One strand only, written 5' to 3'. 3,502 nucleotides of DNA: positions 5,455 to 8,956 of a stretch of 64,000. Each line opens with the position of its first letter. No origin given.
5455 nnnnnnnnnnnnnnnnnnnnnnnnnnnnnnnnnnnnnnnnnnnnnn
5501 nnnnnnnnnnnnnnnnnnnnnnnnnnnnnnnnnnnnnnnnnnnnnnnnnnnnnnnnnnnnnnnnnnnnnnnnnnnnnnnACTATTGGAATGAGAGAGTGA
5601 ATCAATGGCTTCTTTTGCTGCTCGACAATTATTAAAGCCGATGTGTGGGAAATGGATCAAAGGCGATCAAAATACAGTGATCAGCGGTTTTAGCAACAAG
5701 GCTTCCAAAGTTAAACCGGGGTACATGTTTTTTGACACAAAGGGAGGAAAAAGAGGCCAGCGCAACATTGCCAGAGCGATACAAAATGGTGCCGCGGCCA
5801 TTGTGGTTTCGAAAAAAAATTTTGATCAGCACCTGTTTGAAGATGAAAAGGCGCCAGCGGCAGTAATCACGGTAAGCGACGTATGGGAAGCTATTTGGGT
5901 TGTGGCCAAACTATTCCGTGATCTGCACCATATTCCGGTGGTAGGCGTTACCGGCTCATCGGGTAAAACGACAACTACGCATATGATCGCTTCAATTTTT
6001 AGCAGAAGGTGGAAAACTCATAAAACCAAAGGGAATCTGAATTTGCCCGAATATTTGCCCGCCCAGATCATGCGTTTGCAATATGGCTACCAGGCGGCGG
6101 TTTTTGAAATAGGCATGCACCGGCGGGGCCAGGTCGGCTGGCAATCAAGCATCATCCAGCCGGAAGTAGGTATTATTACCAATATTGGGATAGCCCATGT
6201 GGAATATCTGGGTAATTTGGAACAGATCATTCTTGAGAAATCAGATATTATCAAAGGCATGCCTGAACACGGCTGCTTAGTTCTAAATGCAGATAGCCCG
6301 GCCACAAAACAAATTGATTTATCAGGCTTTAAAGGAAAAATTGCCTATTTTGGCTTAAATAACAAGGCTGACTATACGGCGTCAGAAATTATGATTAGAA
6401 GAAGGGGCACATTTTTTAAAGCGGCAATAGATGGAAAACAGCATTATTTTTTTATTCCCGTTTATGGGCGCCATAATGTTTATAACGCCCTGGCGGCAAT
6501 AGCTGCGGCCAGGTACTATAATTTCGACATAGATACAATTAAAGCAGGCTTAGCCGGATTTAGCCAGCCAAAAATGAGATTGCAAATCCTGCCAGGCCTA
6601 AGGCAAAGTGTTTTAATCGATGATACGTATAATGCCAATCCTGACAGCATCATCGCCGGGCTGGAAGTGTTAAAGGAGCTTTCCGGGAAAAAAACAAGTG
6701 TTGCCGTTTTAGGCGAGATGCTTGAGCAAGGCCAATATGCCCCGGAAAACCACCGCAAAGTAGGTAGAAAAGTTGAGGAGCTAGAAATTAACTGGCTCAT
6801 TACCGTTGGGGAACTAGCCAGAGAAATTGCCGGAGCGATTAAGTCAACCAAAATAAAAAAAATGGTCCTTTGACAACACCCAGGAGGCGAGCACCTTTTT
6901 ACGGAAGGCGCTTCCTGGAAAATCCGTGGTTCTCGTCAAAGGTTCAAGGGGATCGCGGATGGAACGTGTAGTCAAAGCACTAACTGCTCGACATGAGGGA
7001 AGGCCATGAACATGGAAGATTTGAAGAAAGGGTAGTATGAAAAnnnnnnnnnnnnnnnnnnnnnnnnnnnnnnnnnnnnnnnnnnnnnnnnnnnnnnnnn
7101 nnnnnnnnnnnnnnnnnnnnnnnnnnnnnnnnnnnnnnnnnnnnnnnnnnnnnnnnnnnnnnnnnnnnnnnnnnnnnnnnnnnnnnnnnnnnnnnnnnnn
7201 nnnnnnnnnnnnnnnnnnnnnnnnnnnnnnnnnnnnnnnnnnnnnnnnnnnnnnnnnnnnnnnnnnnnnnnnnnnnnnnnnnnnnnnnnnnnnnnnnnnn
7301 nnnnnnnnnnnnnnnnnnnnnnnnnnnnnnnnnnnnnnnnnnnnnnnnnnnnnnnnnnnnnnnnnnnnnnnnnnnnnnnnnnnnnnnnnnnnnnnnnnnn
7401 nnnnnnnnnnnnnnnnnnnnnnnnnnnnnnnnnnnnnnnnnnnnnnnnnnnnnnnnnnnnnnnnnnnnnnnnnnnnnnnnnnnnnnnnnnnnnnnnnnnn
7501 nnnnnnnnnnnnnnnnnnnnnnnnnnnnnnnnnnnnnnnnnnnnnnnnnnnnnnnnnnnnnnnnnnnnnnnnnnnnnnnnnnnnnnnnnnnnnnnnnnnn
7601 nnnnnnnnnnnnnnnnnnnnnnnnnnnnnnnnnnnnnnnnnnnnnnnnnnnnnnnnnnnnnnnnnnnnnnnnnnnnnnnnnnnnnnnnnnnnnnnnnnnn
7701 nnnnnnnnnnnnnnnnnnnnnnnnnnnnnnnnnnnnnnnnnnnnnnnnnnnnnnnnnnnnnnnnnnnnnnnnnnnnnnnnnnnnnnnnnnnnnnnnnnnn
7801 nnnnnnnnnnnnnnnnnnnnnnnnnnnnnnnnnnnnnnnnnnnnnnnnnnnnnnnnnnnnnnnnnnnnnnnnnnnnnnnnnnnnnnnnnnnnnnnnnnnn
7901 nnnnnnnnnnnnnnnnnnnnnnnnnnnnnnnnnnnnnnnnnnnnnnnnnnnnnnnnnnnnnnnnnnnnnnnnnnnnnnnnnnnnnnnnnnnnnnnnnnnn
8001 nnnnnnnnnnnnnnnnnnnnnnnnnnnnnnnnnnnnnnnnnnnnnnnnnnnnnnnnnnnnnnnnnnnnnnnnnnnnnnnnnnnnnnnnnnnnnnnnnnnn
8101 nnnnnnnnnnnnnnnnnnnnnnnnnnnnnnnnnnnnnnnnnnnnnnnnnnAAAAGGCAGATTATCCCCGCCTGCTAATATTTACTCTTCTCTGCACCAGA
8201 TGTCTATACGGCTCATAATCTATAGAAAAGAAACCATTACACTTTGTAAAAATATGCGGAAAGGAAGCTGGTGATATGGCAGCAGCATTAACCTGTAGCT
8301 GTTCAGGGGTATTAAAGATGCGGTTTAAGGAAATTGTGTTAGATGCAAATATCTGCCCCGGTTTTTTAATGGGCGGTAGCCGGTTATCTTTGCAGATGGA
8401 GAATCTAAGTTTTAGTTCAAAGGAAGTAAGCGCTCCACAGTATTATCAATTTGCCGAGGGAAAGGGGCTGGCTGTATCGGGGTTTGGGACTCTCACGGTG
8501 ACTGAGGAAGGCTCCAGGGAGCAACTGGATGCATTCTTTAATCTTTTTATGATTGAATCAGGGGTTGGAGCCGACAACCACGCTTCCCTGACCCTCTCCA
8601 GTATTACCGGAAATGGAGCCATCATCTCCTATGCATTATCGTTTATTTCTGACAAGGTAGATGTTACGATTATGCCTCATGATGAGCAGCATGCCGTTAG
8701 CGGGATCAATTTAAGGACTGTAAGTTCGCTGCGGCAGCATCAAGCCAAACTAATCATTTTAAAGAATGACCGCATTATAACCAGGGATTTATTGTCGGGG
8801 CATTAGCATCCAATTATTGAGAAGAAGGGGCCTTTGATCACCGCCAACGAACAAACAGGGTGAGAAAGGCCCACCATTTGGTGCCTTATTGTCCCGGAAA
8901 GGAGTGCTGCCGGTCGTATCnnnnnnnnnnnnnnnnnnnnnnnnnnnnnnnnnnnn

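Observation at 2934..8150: Locus A: two YheC/YheD-type ATP-grasp genes coupled to two MurF-type Mur ligases, outside any cell-wall (dcw) context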

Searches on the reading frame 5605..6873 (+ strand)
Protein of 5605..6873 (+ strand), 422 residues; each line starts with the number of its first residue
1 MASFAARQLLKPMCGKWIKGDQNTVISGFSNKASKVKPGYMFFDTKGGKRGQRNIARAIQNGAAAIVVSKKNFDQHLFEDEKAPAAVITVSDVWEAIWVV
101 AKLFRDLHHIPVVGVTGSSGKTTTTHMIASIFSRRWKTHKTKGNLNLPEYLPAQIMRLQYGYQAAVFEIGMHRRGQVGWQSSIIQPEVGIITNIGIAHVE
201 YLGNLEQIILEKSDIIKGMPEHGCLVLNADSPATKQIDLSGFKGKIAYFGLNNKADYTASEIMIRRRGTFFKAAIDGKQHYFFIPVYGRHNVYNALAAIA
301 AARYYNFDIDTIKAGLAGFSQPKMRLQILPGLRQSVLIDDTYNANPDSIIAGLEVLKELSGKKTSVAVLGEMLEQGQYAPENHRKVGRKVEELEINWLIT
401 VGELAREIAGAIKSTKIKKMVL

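Call 3: search_protein_families(library=pfam, proteins=[window:5605-6873:+], max_evalue=0.01)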
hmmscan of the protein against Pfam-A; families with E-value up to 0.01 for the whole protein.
window:5605-6873:+ (422 aa): 2 families
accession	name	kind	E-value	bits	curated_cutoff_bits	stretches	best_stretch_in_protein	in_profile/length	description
PF08245.18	Mur_ligase_M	-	1.6e-46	159.3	24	1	115-302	1-200/200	Mur ligase middle domain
PF02875.26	Mur_ligase_C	-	5e-12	47.2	28.4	1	324-413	1-92/127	Mur ligase, glutamate ligase domain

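Call 10: search_protein_families(library=ncbifam, proteins=[window:5605-6873:+], max_evalue=0.001)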
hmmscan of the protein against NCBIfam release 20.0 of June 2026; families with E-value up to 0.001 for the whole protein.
window:5605-6873:+ (422 aa): 30 families (the best 25 are shown)
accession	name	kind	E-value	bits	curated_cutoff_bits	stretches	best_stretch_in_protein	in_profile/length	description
TIGR01143.1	murF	subfamily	4.6e-91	305.8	288.6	1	35-414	5-376/418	UDP-N-acetylmuramoyl-tripeptide--D-alanyl-D-alanine ligase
NF008896.0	PRK11929.1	equivalog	6.7e-90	302.2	1023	1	23-415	524-913/965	bifunctional UDP-N-acetylmuramoyl-L-alanyl-D-glutamate--2,6-diaminopimelate ligase MurE/UDP-N-acetylmuramoyl-tripeptide--D-alanyl-D-alanine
NF008041.0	PRK10773.1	equivalog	1.8e-61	208.3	551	1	9-411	9-401/453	UDP-N-acetylmuramoyl-tripeptide--D-alanyl-D-alanine ligase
NF010693.0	PRK14093.1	equivalog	1e-57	195.9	544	1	18-416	20-422/479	UDP-N-acetylmuramoylalanyl-D-glutamyl-2,6-diaminopimelate--D-alanyl-D-alanine ligase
NF008897.0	PRK11930.1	equivalog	3.6e-45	154.3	804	1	10-413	9-409/822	bifunctional UDP-N-acetylmuramoyl-tripeptide:D-alanyl-D-alanine ligase/alanine racemase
NF001126.0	PRK00139.1-4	equivalog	1.5e-41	142.5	373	2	184-365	192-371/486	UDP-N-acetylmuramoyl-L-alanyl-D-glutamate--2,6-diaminopimelate ligase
TIGR01082.1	murC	equivalog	2.9e-34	118.9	335.1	2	184-364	166-345/449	UDP-N-acetylmuramate--L-alanine ligase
TIGR01085.1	murE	subfamily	7.1e-32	110.9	257.3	2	186-365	178-361/472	UDP-N-acetylmuramyl-tripeptide synthetase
NF001124.0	PRK00139.1-2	equivalog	2.1e-29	102.6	476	1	20-366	22-381/500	UDP-N-acetylmuramoyl-L-alanyl-D-glutamate--2,6-diaminopimelate ligase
NF053645.1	pMurC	equivalog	1.1e-28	100.3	560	2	109-257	101-251/492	pseudomurein biosynthesis peptide ligase pMurC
TIGR01087.1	murD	equivalog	1.7e-27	96.6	211.95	1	102-358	95-340/441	UDP-N-acetylmuramoyl-L-alanine--D-glutamate ligase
NF053648.1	pMurE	equivalog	1.3e-24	86.8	600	1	181-363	185-355/464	pseudomurein biosynthesis peptide ligase pMurE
TIGR02068.2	cya_phycin_syn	equivalog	1.1e-22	79.9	850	2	185-371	564-765/862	cyanophycin synthetase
NF010623.0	PRK14016.1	subfamily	2.2e-20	72.4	877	2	187-369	567-765/871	cyanophycin synthetase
TIGR01081.1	mpl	equivalog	2.8e-18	66.2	388.7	1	107-369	99-356/448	UDP-N-acetylmuramate:L-alanyl-gamma-D-glutamyl-meso-diaminopimelate ligase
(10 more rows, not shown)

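Call 37: find_homologous_proteins(query=window:5605-6873:+, max_evalue=1e-20)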
Query window:5605-6873:+ (422 aa): 4209 proteins with E <= 1e-20 among 8000 candidates; the best 120 are listed.
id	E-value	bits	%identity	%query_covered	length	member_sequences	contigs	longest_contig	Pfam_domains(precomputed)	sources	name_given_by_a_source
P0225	2.9e-281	950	100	100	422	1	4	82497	PF02875.27,PF08245.19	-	-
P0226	1.6e-243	826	87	99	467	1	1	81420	PF02875.27,PF08245.19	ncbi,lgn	-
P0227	1.9e-160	552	59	98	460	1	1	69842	PF02875.27,PF08245.19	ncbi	-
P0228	3.5e-160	552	60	99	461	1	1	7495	PF02875.27,PF08245.19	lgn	-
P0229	2.0e-156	539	59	99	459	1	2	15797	PF02875.27,PF08245.19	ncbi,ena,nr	ncbi:MAG: hypothetical protein CVU88_00630 [Firmicutes bacterium HGW-Firmicutes-13]|nr:MAG: hypothet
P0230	6.7e-156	537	59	98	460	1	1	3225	PF02875.27,PF08245.19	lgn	-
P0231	8.9e-156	537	58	99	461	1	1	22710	PF02875.27,PF08245.19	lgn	-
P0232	1.5e-155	536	58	98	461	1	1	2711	PF02875.27,PF08245.19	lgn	-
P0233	1.8e-153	530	58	98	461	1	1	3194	PF02875.27,PF08245.19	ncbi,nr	ncbi:MAG TPA: UDP-N-acetylmuramoyl-tripeptide--D-alanyl-D-alanine ligase [Desulfobacteria bacterium]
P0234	2.5e-153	529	57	99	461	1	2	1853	PF02875.27,PF08245.19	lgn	-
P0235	2.8e-152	526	57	99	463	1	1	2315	PF02875.27,PF08245.19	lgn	-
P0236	7.9e-151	521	57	99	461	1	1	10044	PF02875.27,PF08245.19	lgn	-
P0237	2.0e-149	516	58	99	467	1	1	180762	PF02875.27,PF08245.19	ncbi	-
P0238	5.4e-149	515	56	99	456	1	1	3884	PF02875.27,PF08245.19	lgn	-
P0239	7.6e-149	514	56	99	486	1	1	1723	PF02875.27,PF08245.19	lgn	-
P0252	3.3e-144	499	57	96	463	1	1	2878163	PF02875.27,PF08245.19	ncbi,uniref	ncbi:UDP-N-acetylmuramoyl-tripeptide--D-alanyl-D-alanine ligase [Phosphitispora sp. TUW77]|uniref:UD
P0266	5.0e-123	429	52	95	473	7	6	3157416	PF02875.27,PF08245.19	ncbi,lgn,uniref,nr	ncbi:UDP-N-acetylmuramoylalanyl-D-glutamyl-2,6-diaminopimelate/D-alanyl-D-alanyl ligase [Thermincola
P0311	3.8e-71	258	37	98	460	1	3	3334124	PF02875.27,PF08245.19,PF01225.31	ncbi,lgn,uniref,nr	ncbi:UDP-N-acetylmuramoyl-tripeptide--D-alanyl-D-alanine ligase [Thermanaeromonas toyohensis ToBE]|u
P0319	3.5e-70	255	38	96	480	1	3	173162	PF02875.27,PF08245.19,PF01225.31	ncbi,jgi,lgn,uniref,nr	ncbi:UDP-N-acetylmuramoyl-tripeptide--D-alanyl-D-alanine ligase [Pelotomaculum terephthalicicum JT]|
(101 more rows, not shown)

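Call 38: find_encoding_contigs(protein=P0266, flank=8000, max_places=1)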
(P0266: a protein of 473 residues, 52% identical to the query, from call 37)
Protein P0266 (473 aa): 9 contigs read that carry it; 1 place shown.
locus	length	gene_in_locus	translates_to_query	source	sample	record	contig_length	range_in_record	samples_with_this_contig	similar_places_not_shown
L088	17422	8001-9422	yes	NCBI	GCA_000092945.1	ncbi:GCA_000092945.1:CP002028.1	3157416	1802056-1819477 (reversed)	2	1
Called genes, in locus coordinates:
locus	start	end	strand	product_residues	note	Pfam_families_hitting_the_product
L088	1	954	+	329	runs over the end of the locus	PF00902:TatC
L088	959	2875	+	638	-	PF00009:GTP_EFTU, PF03144:GTP_EFTU_D2, PF25461:Beta-barrel_SelB, PF09106:WHD_2nd_SelB, PF09107:WHD_3rd_SelB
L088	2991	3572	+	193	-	PF01206:TusA, PF02635:DsrE (faint)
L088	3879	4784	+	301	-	PF00072:Response_reg, PF00990:GGDEF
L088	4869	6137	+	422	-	PF09861:Lar_N, PF21113:LarA_C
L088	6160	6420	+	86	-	PF16256:DUF4911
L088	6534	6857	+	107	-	PF02575:YbaB_DNA_bd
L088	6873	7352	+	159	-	-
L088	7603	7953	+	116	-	-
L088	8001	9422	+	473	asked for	PF08245:Mur_ligase_M, PF02875:Mur_ligase_C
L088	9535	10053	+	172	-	PF09419:PGP_phosphatase, PF13419:HAD_2 (faint), PF00702:Hydrolase (weak), PF13242:Hydrolase_like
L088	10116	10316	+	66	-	-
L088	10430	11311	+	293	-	PF08501:Shikimate_dh_N, PF18317:SDH_C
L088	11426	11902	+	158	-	PF13411:MerR_1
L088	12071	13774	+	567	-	PF05157:MshEN, PF00437:T2SSE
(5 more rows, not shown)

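Call 39: find_encoding_contigs(protein=P0252, flank=8000, max_places=1)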
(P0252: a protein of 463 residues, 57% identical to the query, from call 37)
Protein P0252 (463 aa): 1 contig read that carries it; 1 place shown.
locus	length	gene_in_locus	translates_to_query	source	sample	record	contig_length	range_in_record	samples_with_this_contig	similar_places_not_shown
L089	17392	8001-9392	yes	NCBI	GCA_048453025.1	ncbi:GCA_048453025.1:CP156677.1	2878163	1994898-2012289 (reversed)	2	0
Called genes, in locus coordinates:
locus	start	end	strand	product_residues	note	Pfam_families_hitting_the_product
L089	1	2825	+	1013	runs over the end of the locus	-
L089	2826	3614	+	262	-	PF12838:Fer4_7 (weak), PF13247:Fer4_11, PF14697:Fer4_21 (weak), PF25160:LdpA_Fe-S-bd (weak), PF00037:Fer4 (weak), PF12797:Fer4_2 (weak), PF12837:Fer4_6 (weak), PF12838:Fer4_7 (weak), +3 more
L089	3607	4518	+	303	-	PF03916:NrfD, PF14589:NrfD_2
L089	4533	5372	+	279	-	PF24859:FdhE_central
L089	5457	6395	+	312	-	PF00072:Response_reg, PF00990:GGDEF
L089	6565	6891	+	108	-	PF02575:YbaB_DNA_bd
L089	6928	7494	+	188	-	-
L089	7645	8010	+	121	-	-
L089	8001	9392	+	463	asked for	PF08245:Mur_ligase_M, PF02875:Mur_ligase_C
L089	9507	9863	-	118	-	-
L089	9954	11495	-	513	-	PF14395:COOH-NH2_lig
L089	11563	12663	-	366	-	PF14398:ATPgrasp_YheCD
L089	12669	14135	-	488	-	PF14398:ATPgrasp_YheCD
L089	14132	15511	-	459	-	PF03133:TTL (faint), PF14397:ATPgrasp_ST (faint), PF14398:ATPgrasp_YheCD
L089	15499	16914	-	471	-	PF14398:ATPgrasp_YheCD, PF02955:GSH-S_ATP (faint)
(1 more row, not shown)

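Call 40: find_encoding_contigs(protein=P0227, flank=8000, max_places=1)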
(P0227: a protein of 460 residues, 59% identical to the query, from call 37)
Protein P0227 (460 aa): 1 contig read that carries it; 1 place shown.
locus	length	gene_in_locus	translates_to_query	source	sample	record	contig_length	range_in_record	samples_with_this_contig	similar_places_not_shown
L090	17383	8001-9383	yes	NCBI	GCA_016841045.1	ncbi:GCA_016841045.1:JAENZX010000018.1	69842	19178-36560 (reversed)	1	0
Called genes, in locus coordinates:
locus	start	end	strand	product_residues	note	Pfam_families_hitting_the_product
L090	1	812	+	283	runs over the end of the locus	PF02621:VitK2_biosynth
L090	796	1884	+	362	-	PF04055:Radical_SAM, PF19288:CofH_C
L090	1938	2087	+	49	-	PF02416:TatA_B_E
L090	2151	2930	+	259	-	PF00902:TatC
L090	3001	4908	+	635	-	PF00009:GTP_EFTU, PF03144:GTP_EFTU_D2, PF25461:Beta-barrel_SelB, PF09106:WHD_2nd_SelB, PF09107:WHD_3rd_SelB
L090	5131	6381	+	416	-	PF09861:Lar_N, PF04015:DUF362 (weak), PF21113:LarA_C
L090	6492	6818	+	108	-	PF02575:YbaB_DNA_bd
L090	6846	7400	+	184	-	-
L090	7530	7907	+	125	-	-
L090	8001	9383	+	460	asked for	PF08245:Mur_ligase_M, PF02875:Mur_ligase_C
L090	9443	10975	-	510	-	PF14395:COOH-NH2_lig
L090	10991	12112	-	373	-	PF14398:ATPgrasp_YheCD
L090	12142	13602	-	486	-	PF14398:ATPgrasp_YheCD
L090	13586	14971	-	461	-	PF03133:TTL (faint), PF14397:ATPgrasp_ST (faint), PF14398:ATPgrasp_YheCD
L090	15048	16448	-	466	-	PF14398:ATPgrasp_YheCD, PF02955:GSH-S_ATP (faint)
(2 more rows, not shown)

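Call 91: search_protein_families(library=ncbifam, proteins=[P0252, P0266, P0311, P0319], max_evalue=1e-40)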
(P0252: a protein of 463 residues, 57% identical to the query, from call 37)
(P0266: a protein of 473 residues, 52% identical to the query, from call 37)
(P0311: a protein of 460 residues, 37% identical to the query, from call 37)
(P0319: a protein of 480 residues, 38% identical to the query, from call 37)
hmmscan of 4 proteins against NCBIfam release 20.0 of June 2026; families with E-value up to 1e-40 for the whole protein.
P0252 (463 aa): 5 families
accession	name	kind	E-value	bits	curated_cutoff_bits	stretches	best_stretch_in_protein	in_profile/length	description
TIGR01143.1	murF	subfamily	8e-99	331.4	288.6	1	36-457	6-418/418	UDP-N-acetylmuramoyl-tripeptide--D-alanyl-D-alanine ligase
NF008896.0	PRK11929.1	equivalog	2.5e-96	323.5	1023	1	26-459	527-958/965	bifunctional UDP-N-acetylmuramoyl-L-alanyl-D-glutamate--2,6-diaminopimelate ligase MurE/UDP-N-acetylmuramoyl-tripeptide--D-alanyl-D-alanine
NF008041.0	PRK10773.1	equivalog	2.9e-69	234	551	1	8-461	8-451/453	UDP-N-acetylmuramoyl-tripeptide--D-alanyl-D-alanine ligase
NF010693.0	PRK14093.1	equivalog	8.6e-58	196.1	544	1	19-460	21-467/479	UDP-N-acetylmuramoylalanyl-D-glutamyl-2,6-diaminopimelate--D-alanyl-D-alanine ligase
NF008897.0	PRK11930.1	equivalog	1.3e-55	188.8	804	1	39-462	39-458/822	bifunctional UDP-N-acetylmuramoyl-tripeptide:D-alanyl-D-alanine ligase/alanine racemase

P0266 (473 aa): 5 families
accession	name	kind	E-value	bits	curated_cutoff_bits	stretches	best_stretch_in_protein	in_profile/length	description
TIGR01143.1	murF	subfamily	3.6e-96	322.7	288.6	1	33-459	4-418/418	UDP-N-acetylmuramoyl-tripeptide--D-alanyl-D-alanine ligase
NF008896.0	PRK11929.1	equivalog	1.5e-93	314.3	1023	1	18-460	520-957/965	bifunctional UDP-N-acetylmuramoyl-L-alanyl-D-glutamate--2,6-diaminopimelate ligase MurE/UDP-N-acetylmuramoyl-tripeptide--D-alanyl-D-alanine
NF008041.0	PRK10773.1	equivalog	2.5e-64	217.7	551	1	5-461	6-449/453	UDP-N-acetylmuramoyl-tripeptide--D-alanyl-D-alanine ligase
NF008897.0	PRK11930.1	equivalog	4.7e-54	183.7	804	1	5-461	5-455/822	bifunctional UDP-N-acetylmuramoyl-tripeptide:D-alanyl-D-alanine ligase/alanine racemase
NF010693.0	PRK14093.1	equivalog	5.1e-53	180.4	544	1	16-405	19-414/479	UDP-N-acetylmuramoylalanyl-D-glutamyl-2,6-diaminopimelate--D-alanyl-D-alanine ligase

P0311 (460 aa): 6 families
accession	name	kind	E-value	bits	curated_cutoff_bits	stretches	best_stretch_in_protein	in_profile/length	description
TIGR01143.1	murF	subfamily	3.4e-134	447.9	288.6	1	31-455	1-418/418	UDP-N-acetylmuramoyl-tripeptide--D-alanyl-D-alanine ligase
NF008896.0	PRK11929.1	equivalog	4.9e-130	435.1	1023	1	12-456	512-957/965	bifunctional UDP-N-acetylmuramoyl-L-alanyl-D-glutamate--2,6-diaminopimelate ligase MurE/UDP-N-acetylmuramoyl-tripeptide--D-alanyl-D-alanine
NF008041.0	PRK10773.1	equivalog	1.2e-97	327.5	551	1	1-458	1-450/453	UDP-N-acetylmuramoyl-tripeptide--D-alanyl-D-alanine ligase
NF010693.0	PRK14093.1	equivalog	1.6e-76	257.9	544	1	18-457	20-466/479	UDP-N-acetylmuramoylalanyl-D-glutamyl-2,6-diaminopimelate--D-alanyl-D-alanine ligase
NF008897.0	PRK11930.1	equivalog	1.3e-71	241.7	804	1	4-457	3-455/822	bifunctional UDP-N-acetylmuramoyl-tripeptide:D-alanyl-D-alanine ligase/alanine racemase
NF001126.0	PRK00139.1-4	equivalog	4.8e-44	150.7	373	0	8-130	5-129/486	UDP-N-acetylmuramoyl-L-alanyl-D-glutamate--2,6-diaminopimelate ligase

P0319 (480 aa): 8 families
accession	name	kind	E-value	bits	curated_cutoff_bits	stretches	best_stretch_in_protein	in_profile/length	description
TIGR01143.1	murF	subfamily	1.5e-131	439.3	288.6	1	31-452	1-416/418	UDP-N-acetylmuramoyl-tripeptide--D-alanyl-D-alanine ligase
NF008896.0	PRK11929.1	equivalog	1.7e-127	426.6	1023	1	19-457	520-959/965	bifunctional UDP-N-acetylmuramoyl-L-alanyl-D-glutamate--2,6-diaminopimelate ligase MurE/UDP-N-acetylmuramoyl-tripeptide--D-alanyl-D-alanine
NF008041.0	PRK10773.1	equivalog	5e-92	309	551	1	2-454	2-447/453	UDP-N-acetylmuramoyl-tripeptide--D-alanyl-D-alanine ligase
NF010693.0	PRK14093.1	equivalog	4.8e-80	269.5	544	1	5-455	8-465/479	UDP-N-acetylmuramoylalanyl-D-glutamyl-2,6-diaminopimelate--D-alanyl-D-alanine ligase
NF008897.0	PRK11930.1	equivalog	6.7e-65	219.5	804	1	5-455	4-454/822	bifunctional UDP-N-acetylmuramoyl-tripeptide:D-alanyl-D-alanine ligase/alanine racemase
NF001126.0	PRK00139.1-4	equivalog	6.1e-46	157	373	0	182-441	196-456/486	UDP-N-acetylmuramoyl-L-alanyl-D-glutamate--2,6-diaminopimelate ligase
TIGR01085.1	murE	subfamily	4.8e-41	141.1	257.3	0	183-441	181-445/472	UDP-N-acetylmuramyl-tripeptide synthetase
NF001124.0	PRK00139.1-2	equivalog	5.7e-41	140.8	476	0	183-441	202-466/500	UDP-N-acetylmuramoyl-L-alanyl-D-glutamate--2,6-diaminopimelate ligase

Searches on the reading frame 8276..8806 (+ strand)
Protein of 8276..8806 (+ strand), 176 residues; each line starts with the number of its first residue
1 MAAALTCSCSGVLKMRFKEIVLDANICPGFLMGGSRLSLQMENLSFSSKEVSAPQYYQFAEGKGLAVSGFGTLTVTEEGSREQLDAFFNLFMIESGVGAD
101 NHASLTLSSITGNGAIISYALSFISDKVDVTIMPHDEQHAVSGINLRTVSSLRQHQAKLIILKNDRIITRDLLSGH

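Call 3: search_protein_families(library=pfam, proteins=[window:8276-8806:+], max_evalue=0.01)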
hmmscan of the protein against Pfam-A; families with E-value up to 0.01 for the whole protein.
window:8276-8806:+ (176 aa): 0 families

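Call 10: search_protein_families(library=ncbifam, proteins=[window:8276-8806:+], max_evalue=0.001)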
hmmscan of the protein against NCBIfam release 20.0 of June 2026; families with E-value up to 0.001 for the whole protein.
window:8276-8806:+ (176 aa): 0 families

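Call 44: search_protein_families(library=pfam, proteins=[window:8276-8806:+], max_evalue=10)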
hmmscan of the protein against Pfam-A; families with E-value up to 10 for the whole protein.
window:8276-8806:+ (176 aa): 0 families
